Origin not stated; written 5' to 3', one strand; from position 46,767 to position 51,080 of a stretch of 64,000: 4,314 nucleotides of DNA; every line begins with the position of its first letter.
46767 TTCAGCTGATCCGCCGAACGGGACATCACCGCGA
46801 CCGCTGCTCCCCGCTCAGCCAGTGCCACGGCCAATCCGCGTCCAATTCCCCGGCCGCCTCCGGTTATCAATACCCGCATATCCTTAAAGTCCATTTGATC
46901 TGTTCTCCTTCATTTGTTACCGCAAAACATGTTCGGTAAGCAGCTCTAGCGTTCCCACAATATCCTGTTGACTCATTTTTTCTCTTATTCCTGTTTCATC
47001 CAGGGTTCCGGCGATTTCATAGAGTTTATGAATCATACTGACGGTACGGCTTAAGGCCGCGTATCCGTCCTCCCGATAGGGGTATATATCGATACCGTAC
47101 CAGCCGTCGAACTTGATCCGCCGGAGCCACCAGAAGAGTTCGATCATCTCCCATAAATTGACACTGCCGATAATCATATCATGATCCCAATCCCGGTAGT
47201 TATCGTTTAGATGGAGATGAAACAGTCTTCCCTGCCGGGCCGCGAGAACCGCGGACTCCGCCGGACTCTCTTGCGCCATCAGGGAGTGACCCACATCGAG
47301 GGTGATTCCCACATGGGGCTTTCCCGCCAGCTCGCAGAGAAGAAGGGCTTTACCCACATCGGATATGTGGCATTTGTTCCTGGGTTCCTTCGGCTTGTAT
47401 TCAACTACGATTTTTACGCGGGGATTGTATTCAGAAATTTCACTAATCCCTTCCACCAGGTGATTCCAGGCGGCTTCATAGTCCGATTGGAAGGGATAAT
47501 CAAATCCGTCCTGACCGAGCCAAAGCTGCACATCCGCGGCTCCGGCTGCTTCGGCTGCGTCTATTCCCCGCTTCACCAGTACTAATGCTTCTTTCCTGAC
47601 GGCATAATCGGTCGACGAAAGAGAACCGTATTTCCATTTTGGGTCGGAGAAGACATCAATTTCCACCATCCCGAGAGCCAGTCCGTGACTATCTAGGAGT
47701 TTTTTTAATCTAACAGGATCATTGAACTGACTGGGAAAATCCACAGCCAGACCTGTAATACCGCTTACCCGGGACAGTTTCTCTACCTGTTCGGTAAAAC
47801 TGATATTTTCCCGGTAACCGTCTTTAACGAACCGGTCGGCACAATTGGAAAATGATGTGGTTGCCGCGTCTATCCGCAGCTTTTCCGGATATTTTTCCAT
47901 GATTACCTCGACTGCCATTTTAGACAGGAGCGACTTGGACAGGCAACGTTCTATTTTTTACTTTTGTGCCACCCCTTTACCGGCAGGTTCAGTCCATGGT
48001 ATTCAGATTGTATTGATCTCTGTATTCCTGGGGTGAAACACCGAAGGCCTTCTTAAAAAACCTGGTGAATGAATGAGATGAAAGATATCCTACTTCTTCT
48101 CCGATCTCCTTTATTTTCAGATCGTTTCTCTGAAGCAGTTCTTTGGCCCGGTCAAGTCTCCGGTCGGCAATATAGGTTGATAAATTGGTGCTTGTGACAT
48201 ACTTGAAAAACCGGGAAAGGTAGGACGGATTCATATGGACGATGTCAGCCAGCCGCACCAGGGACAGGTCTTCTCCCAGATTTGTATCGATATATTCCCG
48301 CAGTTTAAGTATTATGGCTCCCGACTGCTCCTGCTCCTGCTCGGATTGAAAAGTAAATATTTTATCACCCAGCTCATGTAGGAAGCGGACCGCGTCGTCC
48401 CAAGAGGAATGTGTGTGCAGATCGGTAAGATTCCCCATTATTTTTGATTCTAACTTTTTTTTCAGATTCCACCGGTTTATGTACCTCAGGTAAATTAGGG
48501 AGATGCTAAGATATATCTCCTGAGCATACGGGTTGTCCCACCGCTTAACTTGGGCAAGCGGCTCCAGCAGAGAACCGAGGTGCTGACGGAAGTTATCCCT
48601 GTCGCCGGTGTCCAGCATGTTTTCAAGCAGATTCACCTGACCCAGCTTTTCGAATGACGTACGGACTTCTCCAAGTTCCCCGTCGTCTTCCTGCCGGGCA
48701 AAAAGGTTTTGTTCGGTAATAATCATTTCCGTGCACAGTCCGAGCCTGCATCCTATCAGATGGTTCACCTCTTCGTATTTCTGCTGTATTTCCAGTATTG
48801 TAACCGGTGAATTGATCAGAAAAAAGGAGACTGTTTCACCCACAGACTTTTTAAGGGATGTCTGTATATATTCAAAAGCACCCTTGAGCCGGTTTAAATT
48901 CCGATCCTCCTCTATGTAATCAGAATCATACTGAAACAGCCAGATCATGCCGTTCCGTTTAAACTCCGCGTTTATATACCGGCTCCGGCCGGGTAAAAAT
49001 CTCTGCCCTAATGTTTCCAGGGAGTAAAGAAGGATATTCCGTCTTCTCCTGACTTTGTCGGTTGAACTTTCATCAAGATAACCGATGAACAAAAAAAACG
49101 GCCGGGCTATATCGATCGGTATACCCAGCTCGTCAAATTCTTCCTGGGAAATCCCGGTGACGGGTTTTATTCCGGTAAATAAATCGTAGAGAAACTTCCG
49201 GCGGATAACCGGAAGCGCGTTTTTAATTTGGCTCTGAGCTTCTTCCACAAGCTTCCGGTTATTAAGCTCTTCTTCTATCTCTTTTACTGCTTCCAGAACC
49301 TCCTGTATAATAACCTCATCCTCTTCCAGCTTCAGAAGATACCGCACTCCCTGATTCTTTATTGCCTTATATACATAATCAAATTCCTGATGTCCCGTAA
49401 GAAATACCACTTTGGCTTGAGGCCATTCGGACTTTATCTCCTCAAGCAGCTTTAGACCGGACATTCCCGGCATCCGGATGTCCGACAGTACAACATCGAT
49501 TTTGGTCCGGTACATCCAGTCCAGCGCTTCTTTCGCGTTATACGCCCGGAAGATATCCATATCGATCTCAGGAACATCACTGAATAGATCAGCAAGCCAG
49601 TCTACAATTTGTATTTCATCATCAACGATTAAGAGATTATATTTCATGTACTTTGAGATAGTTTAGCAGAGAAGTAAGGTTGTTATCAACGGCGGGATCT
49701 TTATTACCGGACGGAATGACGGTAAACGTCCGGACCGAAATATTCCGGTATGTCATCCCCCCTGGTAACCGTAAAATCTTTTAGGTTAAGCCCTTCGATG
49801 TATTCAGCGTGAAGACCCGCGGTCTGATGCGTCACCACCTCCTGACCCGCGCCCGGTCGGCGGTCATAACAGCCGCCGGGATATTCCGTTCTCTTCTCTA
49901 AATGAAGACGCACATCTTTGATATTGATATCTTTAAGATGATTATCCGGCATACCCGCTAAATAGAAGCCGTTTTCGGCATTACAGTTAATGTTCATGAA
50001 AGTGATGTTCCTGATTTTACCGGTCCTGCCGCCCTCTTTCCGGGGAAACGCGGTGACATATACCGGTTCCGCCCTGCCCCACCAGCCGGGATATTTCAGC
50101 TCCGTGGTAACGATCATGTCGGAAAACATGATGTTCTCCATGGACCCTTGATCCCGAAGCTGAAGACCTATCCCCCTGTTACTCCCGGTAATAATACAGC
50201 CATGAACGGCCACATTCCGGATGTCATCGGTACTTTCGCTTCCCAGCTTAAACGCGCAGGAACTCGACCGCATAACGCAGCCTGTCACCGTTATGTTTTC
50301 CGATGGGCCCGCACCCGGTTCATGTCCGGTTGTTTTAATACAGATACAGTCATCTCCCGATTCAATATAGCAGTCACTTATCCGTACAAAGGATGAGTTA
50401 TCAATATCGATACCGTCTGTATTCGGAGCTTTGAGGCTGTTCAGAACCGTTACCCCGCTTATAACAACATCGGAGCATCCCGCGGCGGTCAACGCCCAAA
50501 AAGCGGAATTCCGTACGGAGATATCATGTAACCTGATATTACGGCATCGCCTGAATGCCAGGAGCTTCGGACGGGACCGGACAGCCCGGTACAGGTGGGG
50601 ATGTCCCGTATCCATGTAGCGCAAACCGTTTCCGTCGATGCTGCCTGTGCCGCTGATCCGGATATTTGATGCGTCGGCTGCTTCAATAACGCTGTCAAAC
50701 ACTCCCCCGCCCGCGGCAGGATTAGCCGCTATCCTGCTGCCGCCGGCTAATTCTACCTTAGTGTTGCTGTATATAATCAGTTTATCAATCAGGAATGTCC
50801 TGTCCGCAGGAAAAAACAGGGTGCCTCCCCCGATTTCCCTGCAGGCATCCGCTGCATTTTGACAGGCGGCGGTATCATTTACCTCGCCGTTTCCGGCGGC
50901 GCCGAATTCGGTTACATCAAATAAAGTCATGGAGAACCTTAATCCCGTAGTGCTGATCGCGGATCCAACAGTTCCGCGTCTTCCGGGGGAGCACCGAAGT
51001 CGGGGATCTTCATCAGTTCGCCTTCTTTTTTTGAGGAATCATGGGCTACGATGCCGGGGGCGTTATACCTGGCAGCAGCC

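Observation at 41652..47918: Cryptic six-gene catabolic operon: TIM-barrel isomerase, SDR, Gfo/Idh/MocA, class-III aminotransferase, M20 deacylase and a URO-D-family protein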

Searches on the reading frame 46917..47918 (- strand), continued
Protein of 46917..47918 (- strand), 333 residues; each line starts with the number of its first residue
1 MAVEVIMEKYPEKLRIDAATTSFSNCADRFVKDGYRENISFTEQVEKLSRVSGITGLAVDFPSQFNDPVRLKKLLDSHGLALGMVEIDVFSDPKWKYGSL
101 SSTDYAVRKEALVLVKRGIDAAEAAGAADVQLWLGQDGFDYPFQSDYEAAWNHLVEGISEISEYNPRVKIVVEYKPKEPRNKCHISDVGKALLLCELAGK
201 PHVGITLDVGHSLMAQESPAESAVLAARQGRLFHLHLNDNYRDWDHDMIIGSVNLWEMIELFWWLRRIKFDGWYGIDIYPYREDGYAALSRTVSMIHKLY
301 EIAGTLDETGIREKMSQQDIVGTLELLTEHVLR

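Call 69: search_solved_structures(query=window:46917-47918:-, max_evalue=1e-20, show_alignments=3)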
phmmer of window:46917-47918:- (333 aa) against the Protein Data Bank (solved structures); distinct sequences matched with E-value up to 1e-20: 5.
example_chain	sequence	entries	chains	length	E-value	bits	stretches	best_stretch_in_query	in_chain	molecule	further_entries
3ktc_A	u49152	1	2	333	7.7e-53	183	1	17-317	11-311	Xylose isomerase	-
2xin_A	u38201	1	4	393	3.9e-21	78.8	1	70-287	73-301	D-XYLOSE ISOMERASE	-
1xim_A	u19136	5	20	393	4.9e-21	78.5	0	70-265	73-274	D-XYLOSE ISOMERASE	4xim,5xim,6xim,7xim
2xim_A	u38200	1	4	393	5.9e-21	78.2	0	70-265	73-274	D-XYLOSE ISOMERASE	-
3xim_A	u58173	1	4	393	8.1e-21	77.8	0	70-265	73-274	D-XYLOSE ISOMERASE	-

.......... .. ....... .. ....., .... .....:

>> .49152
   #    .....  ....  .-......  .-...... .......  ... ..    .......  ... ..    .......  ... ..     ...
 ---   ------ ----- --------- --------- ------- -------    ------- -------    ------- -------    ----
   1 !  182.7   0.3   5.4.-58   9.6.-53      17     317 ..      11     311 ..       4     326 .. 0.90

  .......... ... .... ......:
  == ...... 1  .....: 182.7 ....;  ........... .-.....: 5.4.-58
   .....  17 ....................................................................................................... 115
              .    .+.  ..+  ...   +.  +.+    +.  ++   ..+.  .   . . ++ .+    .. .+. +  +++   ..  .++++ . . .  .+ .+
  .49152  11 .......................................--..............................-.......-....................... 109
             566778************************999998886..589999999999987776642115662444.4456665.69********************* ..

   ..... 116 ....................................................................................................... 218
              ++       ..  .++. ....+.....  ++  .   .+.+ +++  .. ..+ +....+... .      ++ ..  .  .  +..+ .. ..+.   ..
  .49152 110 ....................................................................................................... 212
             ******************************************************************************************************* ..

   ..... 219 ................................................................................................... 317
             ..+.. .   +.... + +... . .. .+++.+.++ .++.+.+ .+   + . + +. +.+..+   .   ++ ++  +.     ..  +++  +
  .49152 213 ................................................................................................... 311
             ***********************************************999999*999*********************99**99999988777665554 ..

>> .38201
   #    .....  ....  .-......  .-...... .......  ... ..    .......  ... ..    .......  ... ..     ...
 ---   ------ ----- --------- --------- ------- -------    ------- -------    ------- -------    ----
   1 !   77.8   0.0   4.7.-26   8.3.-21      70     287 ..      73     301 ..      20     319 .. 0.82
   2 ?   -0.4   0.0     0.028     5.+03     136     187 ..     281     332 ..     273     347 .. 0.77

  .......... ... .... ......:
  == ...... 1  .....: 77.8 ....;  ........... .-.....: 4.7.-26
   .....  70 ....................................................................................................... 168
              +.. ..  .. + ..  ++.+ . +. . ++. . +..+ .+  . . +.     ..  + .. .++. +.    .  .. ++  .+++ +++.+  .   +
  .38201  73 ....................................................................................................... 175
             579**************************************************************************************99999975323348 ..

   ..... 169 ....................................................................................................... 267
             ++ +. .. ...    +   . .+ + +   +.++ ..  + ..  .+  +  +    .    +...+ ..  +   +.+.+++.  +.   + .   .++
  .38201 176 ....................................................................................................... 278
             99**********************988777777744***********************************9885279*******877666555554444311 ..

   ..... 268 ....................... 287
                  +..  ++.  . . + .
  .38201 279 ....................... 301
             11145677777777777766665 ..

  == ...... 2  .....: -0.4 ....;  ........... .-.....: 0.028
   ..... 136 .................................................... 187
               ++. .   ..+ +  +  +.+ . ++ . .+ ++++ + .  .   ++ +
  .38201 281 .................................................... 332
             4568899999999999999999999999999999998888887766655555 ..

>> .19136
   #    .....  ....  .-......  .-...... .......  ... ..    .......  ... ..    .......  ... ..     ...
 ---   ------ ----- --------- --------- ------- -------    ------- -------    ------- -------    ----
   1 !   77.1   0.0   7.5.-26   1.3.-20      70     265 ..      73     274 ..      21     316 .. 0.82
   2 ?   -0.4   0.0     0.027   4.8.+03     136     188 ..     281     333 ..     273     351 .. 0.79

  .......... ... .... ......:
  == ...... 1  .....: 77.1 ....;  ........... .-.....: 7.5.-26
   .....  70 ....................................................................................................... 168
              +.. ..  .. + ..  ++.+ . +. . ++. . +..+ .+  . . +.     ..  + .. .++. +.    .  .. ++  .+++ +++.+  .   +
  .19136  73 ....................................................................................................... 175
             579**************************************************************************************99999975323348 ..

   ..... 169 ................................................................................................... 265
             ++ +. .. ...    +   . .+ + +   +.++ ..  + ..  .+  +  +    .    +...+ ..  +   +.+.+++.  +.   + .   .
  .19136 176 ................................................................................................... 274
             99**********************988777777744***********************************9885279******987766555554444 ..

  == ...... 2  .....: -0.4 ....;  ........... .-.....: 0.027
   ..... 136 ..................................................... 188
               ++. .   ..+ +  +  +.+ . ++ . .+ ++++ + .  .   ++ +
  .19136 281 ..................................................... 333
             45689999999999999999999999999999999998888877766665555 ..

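Call 71: search_protein_families(library=pfam, proteins=[L007:16097-19126:-, L004:15472-18597:+], max_evalue=1)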
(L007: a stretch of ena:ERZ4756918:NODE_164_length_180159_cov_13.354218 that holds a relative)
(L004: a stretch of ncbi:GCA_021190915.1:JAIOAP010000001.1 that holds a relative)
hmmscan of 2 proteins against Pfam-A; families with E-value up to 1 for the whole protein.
L007:16097-19126:- (1009 aa): 4 families
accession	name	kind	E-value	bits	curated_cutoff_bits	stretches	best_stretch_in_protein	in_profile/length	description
PF02837.24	Glyco_hydro_2_N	-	6.3e-06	26.7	28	1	896-976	49-134/169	Glycosyl hydrolases family 2, sugar binding domain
PF17132.9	Glyco_hydro_106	-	7.4e-06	25.2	29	1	506-653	563-720/743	alpha-L-rhamnosidase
PF09822.16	ABC_transp_aux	-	0.01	15.5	34.7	1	531-580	44-94/288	ABC-type uncharacterized transport system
PF08531.16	Bac_rhamnosid_N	-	0.043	14.1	25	0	957-977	45-65/172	Alpha-L-rhamnosidase N-terminal domain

L004:15472-18597:+ (1041 aa): 5 families
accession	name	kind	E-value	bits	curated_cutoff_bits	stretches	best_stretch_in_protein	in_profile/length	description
PF17132.9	Glyco_hydro_106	-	2e-10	40.3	29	1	132-501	209-572/743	alpha-L-rhamnosidase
PF02837.24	Glyco_hydro_2_N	-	3.2e-07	30.9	28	1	933-1013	53-135/169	Glycosyl hydrolases family 2, sugar binding domain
PF22666.2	Glyco_hydro_2_N2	-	0.00041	20.9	27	1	948-1026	51-132/167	Glycosyl hydrolase 2 galactose-binding domain-like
PF22369.2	GLMA_2nd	-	0.00047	20.3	27.7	1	550-588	48-86/138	GLMA-like, second domain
PF08532.16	Glyco_hydro_42M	-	0.0075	16.2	25.8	1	550-582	57-89/207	Beta-galactosidase trimerisation domain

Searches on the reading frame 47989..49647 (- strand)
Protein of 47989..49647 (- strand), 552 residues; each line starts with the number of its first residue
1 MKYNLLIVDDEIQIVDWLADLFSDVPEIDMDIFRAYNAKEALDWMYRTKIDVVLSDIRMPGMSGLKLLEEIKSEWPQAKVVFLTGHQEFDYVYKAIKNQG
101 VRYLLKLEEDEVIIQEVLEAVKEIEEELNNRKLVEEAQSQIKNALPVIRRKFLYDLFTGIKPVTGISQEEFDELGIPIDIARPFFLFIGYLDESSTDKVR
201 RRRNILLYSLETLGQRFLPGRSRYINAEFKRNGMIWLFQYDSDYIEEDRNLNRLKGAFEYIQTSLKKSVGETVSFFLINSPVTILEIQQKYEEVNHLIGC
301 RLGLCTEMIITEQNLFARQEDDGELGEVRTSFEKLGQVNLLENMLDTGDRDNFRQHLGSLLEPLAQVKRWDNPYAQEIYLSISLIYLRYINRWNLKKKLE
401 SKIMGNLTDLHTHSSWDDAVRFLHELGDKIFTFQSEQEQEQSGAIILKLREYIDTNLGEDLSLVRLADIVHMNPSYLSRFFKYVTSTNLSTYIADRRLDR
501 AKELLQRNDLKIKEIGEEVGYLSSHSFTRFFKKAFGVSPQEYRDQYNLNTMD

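Call 4: search_protein_families(library=pfam, proteins=[window:47989-49647:-], max_evalue=0.001)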
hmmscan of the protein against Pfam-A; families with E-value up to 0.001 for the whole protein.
window:47989-49647:- (552 aa): 3 families
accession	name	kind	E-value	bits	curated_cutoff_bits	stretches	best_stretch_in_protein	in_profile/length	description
PF12833.13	HTH_18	-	4.4e-22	78.6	33.6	1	466-544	1-79/80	Helix-turn-helix domain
PF00072.30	Response_reg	-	9.5e-22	77.7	30.2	1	6-116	2-109/111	Response regulator receiver domain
PF00165.29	HTH_AraC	-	1e-15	57.8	26.6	1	508-543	8-41/42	Bacterial regulatory helix-turn-helix proteins, AraC family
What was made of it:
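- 47989..49647 (-): YesN-like response regulator (receiver domain plus AraC HTH). Call 4.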

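Call 5: search_protein_families(library=ncbifam, proteins=[window:47989-49647:-], max_evalue=0.001)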
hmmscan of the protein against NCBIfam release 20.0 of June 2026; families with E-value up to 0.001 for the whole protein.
window:47989-49647:- (552 aa): 102 families (the best 25 are shown)
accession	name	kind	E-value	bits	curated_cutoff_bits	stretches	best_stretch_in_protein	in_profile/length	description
NF053512.1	nitric_RR_NosR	exception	2.6e-24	86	400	1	5-141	1-135/422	response regulator c-di-GMP phosphodiesterase, NosR family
NF047788.1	TransRegPocR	equivalog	2e-20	73.3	500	1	435-547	180-292/296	transcriptional regulator PocR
NF007860.0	PRK10572.1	equivalog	2.1e-20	72.8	208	1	421-547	160-286/292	arabinose operon transcriptional regulator AraC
NF047455.1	TF_Staph_AryK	equivalog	9.6e-18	63.8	850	1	437-548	150-261/759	transcriptional regulator AryK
NF006900.1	PRK09390.1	equivalog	4.4e-16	59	255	1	3-143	5-142/203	response regulator FixJ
NF006902.0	PRK09393.1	equivalog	5.5e-16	58.6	425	1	435-548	211-324/327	transcriptional regulator FtrA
TIGR04094.1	adjacent_YSIRK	equivalog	5.5e-16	58.5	200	1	438-543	279-383/383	YSIRK-targeted surface antigen transcriptional regulator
NF049932.1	TranspRegBtr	equivalog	1e-15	57.3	900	1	405-543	123-263/531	bacillibactin transport transcriptional regulator Btr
NF007584.0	PRK10219.1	equivalog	1.7e-15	57.3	174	1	444-545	5-106/107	superoxide response transcriptional regulator SoxS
NF008677.0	PRK11697.1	equivalog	3.1e-15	56.2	246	1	4-146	3-137/238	two-component system response regulator BtsR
TIGR01818.1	ntrC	equivalog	9.9e-15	54.3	558.6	1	6-135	2-128/463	nitrogen regulation protein NR(I)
NF008469.0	PRK11361.1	equivalog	2.2e-14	53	714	1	4-127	6-128/461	acetoacetate metabolism transcriptional regulator AtoC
NF052445.1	RespRegMctR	equivalog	5.3e-14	52.1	300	1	4-124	3-118/205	two-component system response regulator MctR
NF011896.0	PRK15369.1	equivalog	9.1e-14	51.6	242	1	1-144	2-147/211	two component system response regulator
NF008176.1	PRK10923.1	equivalog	3.7e-13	48.9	620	1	5-128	6-126/469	nitrogen regulation protein NR(I)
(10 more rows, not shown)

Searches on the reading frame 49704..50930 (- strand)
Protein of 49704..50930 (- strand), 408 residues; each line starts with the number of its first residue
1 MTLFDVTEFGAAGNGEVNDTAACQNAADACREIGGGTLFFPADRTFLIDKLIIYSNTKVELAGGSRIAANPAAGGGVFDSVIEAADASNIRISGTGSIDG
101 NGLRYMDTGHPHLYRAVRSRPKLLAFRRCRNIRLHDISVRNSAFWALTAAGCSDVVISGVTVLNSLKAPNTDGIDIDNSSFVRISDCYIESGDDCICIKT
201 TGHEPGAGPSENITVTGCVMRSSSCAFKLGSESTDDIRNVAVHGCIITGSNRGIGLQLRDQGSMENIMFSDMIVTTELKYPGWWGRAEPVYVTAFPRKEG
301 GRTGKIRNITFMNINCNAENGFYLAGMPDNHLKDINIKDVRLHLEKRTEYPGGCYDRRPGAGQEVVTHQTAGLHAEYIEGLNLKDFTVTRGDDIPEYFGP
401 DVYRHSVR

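Call 4: search_protein_families(library=pfam, proteins=[window:49704-50930:-], max_evalue=0.001)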
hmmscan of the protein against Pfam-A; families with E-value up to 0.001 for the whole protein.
window:49704-50930:- (408 aa): 4 families
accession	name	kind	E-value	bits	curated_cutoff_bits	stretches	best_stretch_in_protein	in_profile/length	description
PF00295.23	Glyco_hydro_28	-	3.7e-34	118.7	22.9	1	30-344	1-308/324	Glycosyl hydrolases family 28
PF12708.12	Pect-lyase_RHGA_epim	-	1.1e-08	35.6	27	1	4-245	2-208/213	Rhamnogalacturonase A/epimerase, pectate lyase-like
PF13229.12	Beta_helix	-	1.8e-05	24.9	25.9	0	173-271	2-89/158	Right handed beta helix region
PF05048.19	NosD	-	0.00021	21.3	23.6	0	171-268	38-122/212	Periplasmic copper-binding protein (NosD)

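Call 5: search_protein_families(library=ncbifam, proteins=[window:49704-50930:-], max_evalue=0.001)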
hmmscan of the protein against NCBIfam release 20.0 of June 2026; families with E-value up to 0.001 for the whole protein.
window:49704-50930:- (408 aa): 5 families
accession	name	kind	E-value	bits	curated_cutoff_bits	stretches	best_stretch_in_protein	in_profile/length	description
NF051861.1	PolglcturonPglBAgro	equivalog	2.5e-69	234.1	600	1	79-374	81-380/437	polygalacturonase PglB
NF049898.1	RhamgalacuronBT4146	equivalog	1.5e-38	132.7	500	3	79-220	93-227/445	rhamnogalacturonidase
NF049899.1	RhamgalacuronBT4153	equivalog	4.3e-33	114.6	650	1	4-346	47-412/432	rhamnogalacturonidase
NF051860.1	PolglcturonPglAAgro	equivalog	5.8e-30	104.4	600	1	77-343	183-465/502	polygalacturonase PglA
NF049892.1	AlphdgalacturondseBT4155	equivalog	3e-29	102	800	2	119-343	204-432/454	alpha-d-galacturonidase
